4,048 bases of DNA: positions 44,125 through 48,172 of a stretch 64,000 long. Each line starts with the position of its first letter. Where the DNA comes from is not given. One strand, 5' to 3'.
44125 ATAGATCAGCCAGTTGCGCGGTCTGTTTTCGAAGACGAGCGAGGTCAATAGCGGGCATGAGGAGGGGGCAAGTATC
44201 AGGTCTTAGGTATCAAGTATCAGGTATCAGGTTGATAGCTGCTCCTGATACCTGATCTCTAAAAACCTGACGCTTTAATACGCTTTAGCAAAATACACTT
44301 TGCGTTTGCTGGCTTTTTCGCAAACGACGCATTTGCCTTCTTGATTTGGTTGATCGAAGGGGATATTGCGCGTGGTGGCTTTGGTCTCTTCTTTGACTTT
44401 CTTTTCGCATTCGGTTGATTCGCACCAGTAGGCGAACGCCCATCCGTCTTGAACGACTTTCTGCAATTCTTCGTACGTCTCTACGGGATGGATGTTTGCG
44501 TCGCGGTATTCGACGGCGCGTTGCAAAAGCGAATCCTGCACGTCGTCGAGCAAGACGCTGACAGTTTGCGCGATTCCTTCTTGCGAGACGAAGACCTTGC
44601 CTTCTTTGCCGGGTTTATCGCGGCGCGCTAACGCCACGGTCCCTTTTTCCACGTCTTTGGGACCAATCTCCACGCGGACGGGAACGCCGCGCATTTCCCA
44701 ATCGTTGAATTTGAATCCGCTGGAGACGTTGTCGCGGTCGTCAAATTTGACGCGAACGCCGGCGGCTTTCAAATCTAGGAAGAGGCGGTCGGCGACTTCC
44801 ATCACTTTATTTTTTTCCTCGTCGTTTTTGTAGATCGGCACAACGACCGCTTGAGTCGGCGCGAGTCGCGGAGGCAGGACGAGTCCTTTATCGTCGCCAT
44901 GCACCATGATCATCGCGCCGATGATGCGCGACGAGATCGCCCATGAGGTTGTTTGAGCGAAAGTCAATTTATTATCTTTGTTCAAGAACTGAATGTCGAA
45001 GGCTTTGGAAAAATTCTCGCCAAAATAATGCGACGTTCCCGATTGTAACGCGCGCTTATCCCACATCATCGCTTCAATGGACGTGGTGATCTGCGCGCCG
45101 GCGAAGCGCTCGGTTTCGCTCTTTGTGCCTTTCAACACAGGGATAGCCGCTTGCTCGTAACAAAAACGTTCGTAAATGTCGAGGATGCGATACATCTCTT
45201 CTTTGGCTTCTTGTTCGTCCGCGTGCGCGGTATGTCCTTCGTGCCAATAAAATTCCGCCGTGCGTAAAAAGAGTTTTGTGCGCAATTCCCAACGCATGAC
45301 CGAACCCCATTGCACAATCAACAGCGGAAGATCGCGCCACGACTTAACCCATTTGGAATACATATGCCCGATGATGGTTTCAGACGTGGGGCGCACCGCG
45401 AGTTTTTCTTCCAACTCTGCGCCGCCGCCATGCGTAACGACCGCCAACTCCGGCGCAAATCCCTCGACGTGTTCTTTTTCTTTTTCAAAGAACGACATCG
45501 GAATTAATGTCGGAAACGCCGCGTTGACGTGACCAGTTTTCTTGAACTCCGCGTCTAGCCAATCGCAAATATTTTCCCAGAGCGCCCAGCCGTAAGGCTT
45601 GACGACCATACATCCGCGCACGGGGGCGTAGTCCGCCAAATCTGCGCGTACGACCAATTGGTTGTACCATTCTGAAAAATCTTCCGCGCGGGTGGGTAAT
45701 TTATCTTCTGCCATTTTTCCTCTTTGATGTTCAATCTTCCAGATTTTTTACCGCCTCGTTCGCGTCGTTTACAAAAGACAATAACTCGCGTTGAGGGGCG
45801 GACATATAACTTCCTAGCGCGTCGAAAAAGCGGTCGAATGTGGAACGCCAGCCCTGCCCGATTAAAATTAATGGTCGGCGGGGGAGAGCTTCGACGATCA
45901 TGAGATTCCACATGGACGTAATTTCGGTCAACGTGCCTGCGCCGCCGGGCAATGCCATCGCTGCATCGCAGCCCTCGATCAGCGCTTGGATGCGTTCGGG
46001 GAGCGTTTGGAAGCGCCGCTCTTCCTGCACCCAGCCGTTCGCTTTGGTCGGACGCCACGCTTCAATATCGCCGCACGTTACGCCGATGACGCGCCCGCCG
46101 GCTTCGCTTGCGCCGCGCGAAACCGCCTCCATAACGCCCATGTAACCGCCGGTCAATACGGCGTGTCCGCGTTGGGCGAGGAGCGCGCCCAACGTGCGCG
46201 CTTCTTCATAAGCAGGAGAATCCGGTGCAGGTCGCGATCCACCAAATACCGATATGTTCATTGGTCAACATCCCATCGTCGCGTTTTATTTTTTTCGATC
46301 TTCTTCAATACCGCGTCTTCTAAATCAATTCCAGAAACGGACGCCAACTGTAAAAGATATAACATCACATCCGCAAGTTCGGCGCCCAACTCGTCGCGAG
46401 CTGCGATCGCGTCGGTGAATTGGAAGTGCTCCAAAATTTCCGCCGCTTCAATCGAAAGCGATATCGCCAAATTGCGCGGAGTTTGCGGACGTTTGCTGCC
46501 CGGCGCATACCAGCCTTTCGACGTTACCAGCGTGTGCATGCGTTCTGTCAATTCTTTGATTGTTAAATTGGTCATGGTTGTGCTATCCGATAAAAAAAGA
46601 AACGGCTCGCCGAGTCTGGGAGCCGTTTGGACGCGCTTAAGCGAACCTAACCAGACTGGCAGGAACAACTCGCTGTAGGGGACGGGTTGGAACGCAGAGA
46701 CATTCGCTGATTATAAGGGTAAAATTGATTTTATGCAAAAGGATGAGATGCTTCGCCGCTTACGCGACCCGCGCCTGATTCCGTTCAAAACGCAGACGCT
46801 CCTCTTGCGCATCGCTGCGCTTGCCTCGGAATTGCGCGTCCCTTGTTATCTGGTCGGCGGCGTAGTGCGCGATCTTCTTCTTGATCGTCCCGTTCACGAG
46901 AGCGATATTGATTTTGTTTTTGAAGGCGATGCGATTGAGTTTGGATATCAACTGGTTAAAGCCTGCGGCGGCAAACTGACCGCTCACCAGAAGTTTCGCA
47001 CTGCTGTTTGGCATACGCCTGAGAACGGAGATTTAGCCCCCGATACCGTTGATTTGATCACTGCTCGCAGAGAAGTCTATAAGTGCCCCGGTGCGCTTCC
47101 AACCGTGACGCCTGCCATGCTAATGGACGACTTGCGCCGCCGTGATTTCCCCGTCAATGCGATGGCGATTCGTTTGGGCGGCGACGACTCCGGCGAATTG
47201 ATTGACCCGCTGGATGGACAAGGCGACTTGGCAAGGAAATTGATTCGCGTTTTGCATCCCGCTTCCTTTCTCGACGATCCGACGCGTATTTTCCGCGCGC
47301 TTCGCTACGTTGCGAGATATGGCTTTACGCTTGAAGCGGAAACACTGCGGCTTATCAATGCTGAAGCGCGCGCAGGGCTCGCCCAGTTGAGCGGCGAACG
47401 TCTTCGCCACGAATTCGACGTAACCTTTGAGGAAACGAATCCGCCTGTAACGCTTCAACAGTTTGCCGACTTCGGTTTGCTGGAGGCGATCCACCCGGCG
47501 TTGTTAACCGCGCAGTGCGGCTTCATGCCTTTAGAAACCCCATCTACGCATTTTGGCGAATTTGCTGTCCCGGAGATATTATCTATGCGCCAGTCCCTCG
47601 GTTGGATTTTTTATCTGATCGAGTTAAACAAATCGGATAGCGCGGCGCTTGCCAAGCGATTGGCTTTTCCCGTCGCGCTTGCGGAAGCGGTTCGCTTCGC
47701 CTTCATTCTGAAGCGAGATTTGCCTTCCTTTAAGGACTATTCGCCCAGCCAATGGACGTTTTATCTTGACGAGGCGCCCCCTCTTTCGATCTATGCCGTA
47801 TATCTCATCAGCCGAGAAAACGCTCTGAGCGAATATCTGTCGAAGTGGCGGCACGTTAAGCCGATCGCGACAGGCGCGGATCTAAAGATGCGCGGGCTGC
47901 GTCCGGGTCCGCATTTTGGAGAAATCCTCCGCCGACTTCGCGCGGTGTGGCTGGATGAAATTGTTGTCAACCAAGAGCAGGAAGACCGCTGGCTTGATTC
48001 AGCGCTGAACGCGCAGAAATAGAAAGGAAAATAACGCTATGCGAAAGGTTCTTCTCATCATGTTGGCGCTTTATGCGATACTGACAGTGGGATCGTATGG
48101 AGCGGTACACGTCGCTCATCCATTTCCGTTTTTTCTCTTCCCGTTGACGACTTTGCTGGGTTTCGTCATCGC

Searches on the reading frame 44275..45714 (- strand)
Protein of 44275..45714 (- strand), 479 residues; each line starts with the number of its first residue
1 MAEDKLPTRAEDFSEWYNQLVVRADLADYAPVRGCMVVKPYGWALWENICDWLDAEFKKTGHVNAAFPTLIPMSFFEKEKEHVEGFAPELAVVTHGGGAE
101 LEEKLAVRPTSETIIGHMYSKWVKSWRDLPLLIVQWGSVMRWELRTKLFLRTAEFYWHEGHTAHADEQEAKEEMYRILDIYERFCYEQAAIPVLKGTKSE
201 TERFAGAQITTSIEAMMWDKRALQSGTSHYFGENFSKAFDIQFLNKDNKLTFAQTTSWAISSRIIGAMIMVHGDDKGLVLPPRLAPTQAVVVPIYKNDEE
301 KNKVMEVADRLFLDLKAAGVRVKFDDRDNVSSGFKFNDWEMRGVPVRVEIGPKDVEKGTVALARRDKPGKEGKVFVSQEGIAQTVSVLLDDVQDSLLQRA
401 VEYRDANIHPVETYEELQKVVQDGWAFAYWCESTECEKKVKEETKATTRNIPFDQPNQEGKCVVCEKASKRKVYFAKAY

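Call 58: search_protein_families(library=pfam, proteins=[window:44275-45714:-], max_evalue=0.00001)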
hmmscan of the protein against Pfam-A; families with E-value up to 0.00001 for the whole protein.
window:44275-45714:- (479 aa): 3 families
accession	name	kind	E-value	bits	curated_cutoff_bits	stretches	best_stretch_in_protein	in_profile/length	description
PF09180.16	ProRS-C_1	-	1e-21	77.3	31.5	1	414-479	1-71/71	Prolyl-tRNA synthetase, C-terminal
PF00587.30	tRNA-synt_2b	-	1.2e-20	74.7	29.3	1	100-269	6-176/179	tRNA synthetase class II core domain (G, H, P, S and T)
PF03129.25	HGTP_anticodon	-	7.1e-19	68.2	21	1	288-370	1-79/94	Anticodon binding domain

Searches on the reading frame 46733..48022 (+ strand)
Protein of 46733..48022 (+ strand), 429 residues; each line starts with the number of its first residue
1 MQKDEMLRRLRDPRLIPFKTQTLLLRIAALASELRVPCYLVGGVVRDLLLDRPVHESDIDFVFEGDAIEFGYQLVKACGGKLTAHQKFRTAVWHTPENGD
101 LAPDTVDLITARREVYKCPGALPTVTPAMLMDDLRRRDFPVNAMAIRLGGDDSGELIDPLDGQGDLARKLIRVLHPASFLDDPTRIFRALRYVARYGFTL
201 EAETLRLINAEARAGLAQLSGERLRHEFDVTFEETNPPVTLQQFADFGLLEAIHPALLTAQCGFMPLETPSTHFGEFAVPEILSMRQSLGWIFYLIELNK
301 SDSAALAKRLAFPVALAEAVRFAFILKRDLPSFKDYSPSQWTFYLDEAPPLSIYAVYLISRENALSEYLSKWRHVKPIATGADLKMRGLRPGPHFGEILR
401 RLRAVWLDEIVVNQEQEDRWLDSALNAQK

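Call 58: search_protein_families(library=pfam, proteins=[window:46733-48022:+], max_evalue=0.00001)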
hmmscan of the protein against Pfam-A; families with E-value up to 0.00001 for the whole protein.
window:46733-48022:+ (429 aa): 2 families
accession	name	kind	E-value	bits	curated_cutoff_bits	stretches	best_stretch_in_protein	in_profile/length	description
PF01743.26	PolyA_pol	-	1.3e-20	74.5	23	1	38-172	1-126/126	Poly A polymerase head domain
PF12627.12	PolyA_pol_RNAbd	-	1.6e-08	34.6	22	1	197-257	1-60/64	Probable RNA and SrmB- binding site of polymerase A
